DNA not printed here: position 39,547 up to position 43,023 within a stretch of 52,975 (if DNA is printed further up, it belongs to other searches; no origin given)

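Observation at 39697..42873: One polypeptide carrying a complete UvrD-type (SF1A) and a complete Pif1/RecD-type (SF1B) helicase, inserted between dnaN and yaaA at the origin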

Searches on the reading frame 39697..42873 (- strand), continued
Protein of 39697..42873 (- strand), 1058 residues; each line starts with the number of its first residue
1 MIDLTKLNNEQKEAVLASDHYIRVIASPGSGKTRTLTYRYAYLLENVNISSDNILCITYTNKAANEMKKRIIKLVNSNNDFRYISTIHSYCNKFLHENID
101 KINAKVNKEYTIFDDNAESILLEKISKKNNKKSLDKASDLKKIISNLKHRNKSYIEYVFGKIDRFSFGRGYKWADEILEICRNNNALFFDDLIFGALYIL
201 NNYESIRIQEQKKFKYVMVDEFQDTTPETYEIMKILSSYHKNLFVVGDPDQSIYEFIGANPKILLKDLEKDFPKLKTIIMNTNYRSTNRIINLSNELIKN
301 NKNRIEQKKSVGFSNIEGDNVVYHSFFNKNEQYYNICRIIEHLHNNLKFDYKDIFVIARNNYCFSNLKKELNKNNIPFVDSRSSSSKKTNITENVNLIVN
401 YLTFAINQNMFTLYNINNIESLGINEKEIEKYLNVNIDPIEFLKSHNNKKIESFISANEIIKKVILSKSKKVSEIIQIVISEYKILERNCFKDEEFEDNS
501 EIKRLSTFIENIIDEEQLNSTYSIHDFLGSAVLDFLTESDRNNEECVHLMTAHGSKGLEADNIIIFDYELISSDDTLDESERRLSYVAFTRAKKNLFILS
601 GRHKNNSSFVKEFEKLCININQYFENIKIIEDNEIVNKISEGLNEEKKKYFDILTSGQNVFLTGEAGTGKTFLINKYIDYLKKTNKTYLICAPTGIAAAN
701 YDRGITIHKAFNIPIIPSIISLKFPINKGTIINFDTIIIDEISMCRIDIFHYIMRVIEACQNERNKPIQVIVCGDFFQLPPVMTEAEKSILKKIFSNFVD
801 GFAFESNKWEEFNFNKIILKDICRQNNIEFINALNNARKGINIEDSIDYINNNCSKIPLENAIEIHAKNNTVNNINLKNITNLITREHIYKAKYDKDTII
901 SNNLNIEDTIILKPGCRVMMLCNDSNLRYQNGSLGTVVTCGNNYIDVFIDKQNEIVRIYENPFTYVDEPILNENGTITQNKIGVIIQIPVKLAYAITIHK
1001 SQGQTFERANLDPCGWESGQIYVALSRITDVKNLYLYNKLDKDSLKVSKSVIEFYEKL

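Call 54: find_homologous_proteins(query=P0159, max_evalue=1e-20)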
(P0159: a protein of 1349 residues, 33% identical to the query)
Query P0159 (1349 aa): 6175 proteins with E <= 1e-20 among 8000 candidates; the best 120 are listed.
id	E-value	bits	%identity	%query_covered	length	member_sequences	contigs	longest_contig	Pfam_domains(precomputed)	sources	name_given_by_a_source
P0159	0.0e+0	3001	100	100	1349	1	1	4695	PF13538.13,PF12705.14,PF05970.21,PF01443.25,PF13604.13,PF13361.13,PF12775.14,PF13245.13,PF13401.13,PF00580.28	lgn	-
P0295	7.9e-122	426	31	62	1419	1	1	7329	PF13538.13,PF01930.24,PF00270.36,PF12705.14,PF05970.21,PF01443.25,PF13604.13,PF13361.13,PF13245.13,PF13401.13,PF00580.28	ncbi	ncbi:UvrD-helicase domain-containing protein [Spirochaetota bacterium]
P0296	1.7e-100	356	45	31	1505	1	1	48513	PF05970.21,PF00158.33,PF01807.26,PF13604.13,PF09250.17,PF13245.13,PF00493.30,PF13401.13,PF07728.21,PF01078.28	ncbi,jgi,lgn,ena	ncbi:MAG: AAA family ATPase [Candidatus Pacearchaeota archaeon]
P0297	1.9e-92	329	38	38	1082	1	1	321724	PF13538.13,PF05970.21,PF13604.13,PF12969.13,PF13245.13,PF02689.21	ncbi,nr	ncbi:MAG: DUF3857 domain-containing protein [Candidatus Omnitrophica bacterium]|nr:DUF3857 domain-co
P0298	1.3e-91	326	42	32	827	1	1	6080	PF13538.13,PF00929.32,PF05970.21,PF01443.25,PF13604.13,PF13245.13,PF14338.13,PF13280.13,PF02689.21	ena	-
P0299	1.0e-90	323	43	31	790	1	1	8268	PF13479.13,PF05970.21,PF01443.25,PF13604.13,PF13245.13,PF13401.13,PF02689.21,PF21530.4,PF01637.25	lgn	-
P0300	1.3e-90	323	42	31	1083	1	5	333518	PF13538.13,PF05970.21,PF13604.13,PF12969.13,PF13245.13,PF13401.13,PF02689.21,PF01841.26,PF04473.19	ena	-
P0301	1.5e-89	319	43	30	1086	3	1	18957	PF13538.13,PF05970.21,PF13604.13,PF12969.13,PF13245.13,PF02689.21,PF01841.26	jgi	jgi:ATP-dependent DNA helicase PIF1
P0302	1.7e-89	319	42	31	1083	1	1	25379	PF13538.13,PF05970.21,PF13604.13,PF12969.13,PF13245.13,PF02689.21,PF21530.4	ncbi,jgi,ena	-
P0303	2.6e-88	315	40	31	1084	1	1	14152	PF13538.13,PF05970.21,PF13604.13,PF12969.13,PF13245.13,PF02689.21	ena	-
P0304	3.5e-88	315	41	30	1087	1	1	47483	PF13538.13,PF05970.21,PF13604.13,PF12969.13,PF13245.13,PF02689.21,PF21530.4,PF01841.26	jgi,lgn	-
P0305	3.7e-88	315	41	31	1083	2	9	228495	PF13538.13,PF05970.21,PF13604.13,PF12969.13,PF13245.13,PF02689.21,PF01841.26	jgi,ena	-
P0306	7.7e-88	314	42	31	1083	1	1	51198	PF13538.13,PF05970.21,PF13604.13,PF12969.13,PF13245.13,PF02689.21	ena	-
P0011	1.0e-87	313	-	-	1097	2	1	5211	PF13538.13,PF13086.13,PF05970.21,PF01443.25,PF13604.13,PF13361.13,PF13245.13,PF13401.13,PF00580.28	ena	-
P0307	1.1e-87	313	41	31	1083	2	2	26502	PF13538.13,PF05970.21,PF13604.13,PF12969.13,PF13245.13,PF02689.21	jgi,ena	-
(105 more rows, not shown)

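Call 58: find_encoding_contigs(protein=P0002, flank=10000, max_places=2)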
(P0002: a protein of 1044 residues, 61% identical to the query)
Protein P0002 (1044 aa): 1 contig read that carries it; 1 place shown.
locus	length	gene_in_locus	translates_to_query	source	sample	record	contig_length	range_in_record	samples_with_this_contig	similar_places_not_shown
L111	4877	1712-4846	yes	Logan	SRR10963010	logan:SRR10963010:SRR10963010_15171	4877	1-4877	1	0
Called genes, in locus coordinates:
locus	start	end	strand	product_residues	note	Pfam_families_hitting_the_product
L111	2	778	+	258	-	?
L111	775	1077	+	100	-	-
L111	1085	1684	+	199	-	PF20118:DUF6508 (weak)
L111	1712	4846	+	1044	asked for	PF00580:UvrD-helicase, PF13245:AAA_19, PF13361:UvrD_C, PF13538:UvrD_C_2, PF05970:PIF1, PF07728:AAA_5 (weak), PF13245:AAA_19, PF13604:AAA_30, +5 more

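Call 59: find_encoding_contigs(protein=P0011, flank=10000, max_places=2)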
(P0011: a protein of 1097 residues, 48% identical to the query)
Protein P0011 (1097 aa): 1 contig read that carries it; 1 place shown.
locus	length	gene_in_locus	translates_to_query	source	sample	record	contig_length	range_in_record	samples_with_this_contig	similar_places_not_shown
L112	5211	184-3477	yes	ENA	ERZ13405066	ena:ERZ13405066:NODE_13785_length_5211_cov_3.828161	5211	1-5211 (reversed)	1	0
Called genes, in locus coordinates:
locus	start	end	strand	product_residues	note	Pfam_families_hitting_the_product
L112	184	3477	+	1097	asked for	PF00580:UvrD-helicase, PF01443:Viral_helicase1 (faint), PF13086:AAA_11 (weak), PF13245:AAA_19, PF13361:UvrD_C, PF05970:PIF1, PF13245:AAA_19, PF13604:AAA_30, +2 more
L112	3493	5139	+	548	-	PF14353:CpXC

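Call 60: find_encoding_contigs(protein=P0004, flank=10000, max_places=4)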
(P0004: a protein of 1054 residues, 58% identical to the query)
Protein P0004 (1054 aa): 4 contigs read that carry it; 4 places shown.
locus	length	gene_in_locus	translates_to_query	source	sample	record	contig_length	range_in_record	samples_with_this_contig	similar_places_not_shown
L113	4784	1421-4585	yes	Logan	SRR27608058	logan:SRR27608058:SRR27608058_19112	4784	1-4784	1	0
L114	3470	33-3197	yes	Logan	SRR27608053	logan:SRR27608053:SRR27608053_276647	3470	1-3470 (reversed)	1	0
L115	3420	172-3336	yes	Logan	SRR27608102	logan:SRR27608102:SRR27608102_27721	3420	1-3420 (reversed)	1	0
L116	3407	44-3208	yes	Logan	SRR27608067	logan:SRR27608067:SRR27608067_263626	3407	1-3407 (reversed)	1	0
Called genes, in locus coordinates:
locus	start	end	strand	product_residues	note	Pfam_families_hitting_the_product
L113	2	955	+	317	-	?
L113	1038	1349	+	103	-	PF00293:NUDIX, PF14815:NUDIX_4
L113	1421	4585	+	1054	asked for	PF00580:UvrD-helicase, PF13086:AAA_11 (weak), PF13245:AAA_19, PF13361:UvrD_C, PF13538:UvrD_C_2, PF05970:PIF1, PF13245:AAA_19, PF13604:AAA_30, +5 more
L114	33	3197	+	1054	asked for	PF00580:UvrD-helicase, PF13086:AAA_11 (weak), PF13245:AAA_19, PF13361:UvrD_C, PF13538:UvrD_C_2, PF05970:PIF1, PF13245:AAA_19, PF13604:AAA_30, +5 more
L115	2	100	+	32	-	?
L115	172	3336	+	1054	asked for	PF00580:UvrD-helicase, PF13086:AAA_11 (weak), PF13245:AAA_19, PF13361:UvrD_C, PF13538:UvrD_C_2, PF05970:PIF1, PF13245:AAA_19, PF13604:AAA_30, +5 more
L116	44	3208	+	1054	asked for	PF00580:UvrD-helicase, PF13086:AAA_11 (weak), PF13245:AAA_19, PF13361:UvrD_C, PF13538:UvrD_C_2, PF05970:PIF1, PF13245:AAA_19, PF13604:AAA_30, +5 more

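Call 66: search_protein_families(library=padloc, proteins=[L001:454-4002:+, L001:4458-5417:+, L001:6982-7599:+, L001:11560-12438:+, L001:12440-13252:+, L001:16709-18874:+, L002:6219-8378:+, L002:9140-11035:+, L002:11028-11897:+, L002:11899-12630:+], max_evalue=0.00001)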
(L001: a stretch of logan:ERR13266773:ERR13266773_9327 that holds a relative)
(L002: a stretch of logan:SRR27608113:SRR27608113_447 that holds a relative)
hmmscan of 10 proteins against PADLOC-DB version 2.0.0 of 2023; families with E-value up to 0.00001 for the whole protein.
L001:454-4002:+ (1182 aa): 1 family
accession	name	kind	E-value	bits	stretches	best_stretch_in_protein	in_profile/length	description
PDLC02221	Upx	-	5.4e-14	48.5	2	877-1135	972-1229/1271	-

L001:4458-5417:+ (319 aa): 4 families
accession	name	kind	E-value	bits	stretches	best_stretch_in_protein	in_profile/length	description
PDLC05067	PDC-S69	-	6.5e-25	86.4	1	186-311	173-287/289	-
PDLC05065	PDC-S68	-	1.4e-11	40.9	1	195-286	1101-1186/1221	-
PDLC05066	PDC-S68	-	2.7e-10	36.9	1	199-295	1099-1190/1202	-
PDLC01150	HEAT_CxxC_PDDEXK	-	6.4e-09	33.5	1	171-306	164-285/288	HEAT_CxxC_PD-DEXK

L001:6982-7599:+ (205 aa): 0 families

L001:11560-12438:+ (292 aa): 0 families

L001:12440-13252:+ (270 aa): 0 families

L001:16709-18874:+ (721 aa): 0 families

L002:6219-8378:+ (719 aa): 2 families
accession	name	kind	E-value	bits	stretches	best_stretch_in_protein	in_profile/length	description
PDLC02357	AbiU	-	1e-26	92.3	1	232-466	241-457/537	AbiU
PDLC02207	MzaE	-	1.5e-15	54.8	1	209-360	219-381/598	-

L002:9140-11035:+ (631 aa): 1 family
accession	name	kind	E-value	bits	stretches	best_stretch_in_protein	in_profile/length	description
PDLC04582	PDC-M33A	-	9.1e-134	445.4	1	6-625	3-621/627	-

L002:11028-11897:+ (289 aa): 1 family
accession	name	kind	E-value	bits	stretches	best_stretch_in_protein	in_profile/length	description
PDLC04583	PDC-M33B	-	1.1e-53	180.5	1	7-282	7-283/289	-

L002:11899-12630:+ (243 aa): 4 families
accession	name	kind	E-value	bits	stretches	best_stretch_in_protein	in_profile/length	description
PDLC04586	PDC-M33C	-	3.3e-54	182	1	1-240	1-242/247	-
PDLC04584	PDC-M33C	-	2.5e-31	107.1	1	2-242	4-247/250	-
PDLC04585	PDC-M33C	-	3.9e-20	70.7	1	57-233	61-245/346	-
PDLC04587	PDC-M33C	-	4.3e-15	53.8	1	1-231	1-236/312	-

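Call 72: find_related_loci(query=A1, collection=metagenome_contigs, flank=10000)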
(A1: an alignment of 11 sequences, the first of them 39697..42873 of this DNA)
Query A1 (1058 aa) in metagenome_contigs; peptide patterns used: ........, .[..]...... (x = any residue, [..] = any of these).
600 stretches matched a pattern (row limit reached: there are more); 585 encode a relative of the query (tblastn E <= 1e-3); the best 80 are kept; 80 distinct loci.
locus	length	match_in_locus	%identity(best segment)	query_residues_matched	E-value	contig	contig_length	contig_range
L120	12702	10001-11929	32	4-636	3e-74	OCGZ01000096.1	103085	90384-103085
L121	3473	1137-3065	32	4-636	1e-75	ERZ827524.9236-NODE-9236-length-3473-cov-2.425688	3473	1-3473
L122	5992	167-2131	34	7-638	1e-74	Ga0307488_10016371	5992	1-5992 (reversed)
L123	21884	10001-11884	31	4-622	1e-74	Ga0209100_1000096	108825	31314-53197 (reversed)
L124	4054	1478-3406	32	4-636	1e-74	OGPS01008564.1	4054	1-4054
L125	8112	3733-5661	32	4-636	4e-74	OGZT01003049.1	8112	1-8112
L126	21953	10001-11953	30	4-653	7e-74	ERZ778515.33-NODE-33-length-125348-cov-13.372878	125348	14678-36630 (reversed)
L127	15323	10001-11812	33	4-598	2e-73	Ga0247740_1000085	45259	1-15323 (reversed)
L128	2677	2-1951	29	4-652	2e-75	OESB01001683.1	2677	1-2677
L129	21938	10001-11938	31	6-650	3e-73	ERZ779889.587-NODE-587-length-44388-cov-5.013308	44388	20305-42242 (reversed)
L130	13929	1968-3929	30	4-659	8e-73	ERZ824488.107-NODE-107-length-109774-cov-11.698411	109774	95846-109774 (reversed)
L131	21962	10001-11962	30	4-659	9e-73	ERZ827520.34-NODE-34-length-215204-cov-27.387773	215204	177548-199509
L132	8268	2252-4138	30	2-621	8e-73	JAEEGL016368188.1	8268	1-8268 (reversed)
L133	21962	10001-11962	30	4-659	5e-73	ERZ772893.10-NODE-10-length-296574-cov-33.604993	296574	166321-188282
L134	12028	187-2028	32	1-605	2e-72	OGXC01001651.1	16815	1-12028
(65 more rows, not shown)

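Call 82: fold_search(model_id=the predicted structure, library=viral)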
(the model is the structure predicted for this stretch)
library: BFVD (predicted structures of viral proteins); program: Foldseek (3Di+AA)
matches with E <= 10: 1315; with E <= 0.001: 98
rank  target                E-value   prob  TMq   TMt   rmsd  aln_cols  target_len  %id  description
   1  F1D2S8                1.6e-24  1.00  0.27  0.47  10.5       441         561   27  (no name in the UniProt tables at hand)
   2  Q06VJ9                1.5e-23  1.00  0.27  0.46   8.5       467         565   24  (no name in the UniProt tables at hand)
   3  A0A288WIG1            8.3e-23  1.00  0.28  0.60   7.4       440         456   25  DNA helicase 2 [Erinnyis ello granulovirus]
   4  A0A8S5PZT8            1.1e-22  1.00  0.29  0.36  16.9       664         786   23  DNA 3'-5' helicase [Myoviridae sp. ctXwe21]
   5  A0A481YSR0            7.4e-22  1.00  0.24  0.53  11.0       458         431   24  RecD helicase /ATP-dependent exoDNAse [Marseillevirus LCMAC102]
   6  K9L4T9                7.4e-22  1.00  0.20  0.25  13.3       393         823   27  DOD-type homing endonuclease domain-containing protein [Pectobacterium phage phiTE]
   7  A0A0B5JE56            2.2e-21  1.00  0.25  0.41  12.7       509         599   21  PIF1-like helicase [Pandoravirus inopinatum]
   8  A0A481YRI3            2.3e-21  1.00  0.25  0.40   9.5       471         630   24  RecD helicase /ATP-dependent exoDNAse [Marseillevirus LCMAC101]
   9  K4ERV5                2.7e-21  1.00  0.27  0.31   8.9       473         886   22  Alkaline exonuclease-helicase 2 fusion protein [Epinotia aporema granulovirus]
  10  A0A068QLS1            3.2e-20  1.00  0.24  0.45  11.5       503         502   22  ATP-dependent DNA helicase PIF1 [Armadillidium vulgare iridescent virus]
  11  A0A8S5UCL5            1.1e-19  1.00  0.27  0.45  12.7       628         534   21  REP HELICASE [Siphoviridae sp. ctgN495]
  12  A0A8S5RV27            1.2e-18  1.00  0.26  0.43  11.9       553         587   21  ATP dependent DNA helicase [Siphoviridae sp. ctHip2]
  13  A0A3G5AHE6            1.6e-18  1.00  0.26  0.35  14.7       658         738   18  ATP-dependent DNA helicase PIF1 [Sylvanvirus sp.]
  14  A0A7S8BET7            2.8e-18  1.00  0.29  0.41   8.6       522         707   24  PIF1-like helicase [Medusavirus stheno T3]
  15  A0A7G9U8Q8            4.2e-15  1.00  0.21  0.54   8.5       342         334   22  Helicase-2 [Pieris brassicae granulosis virus]
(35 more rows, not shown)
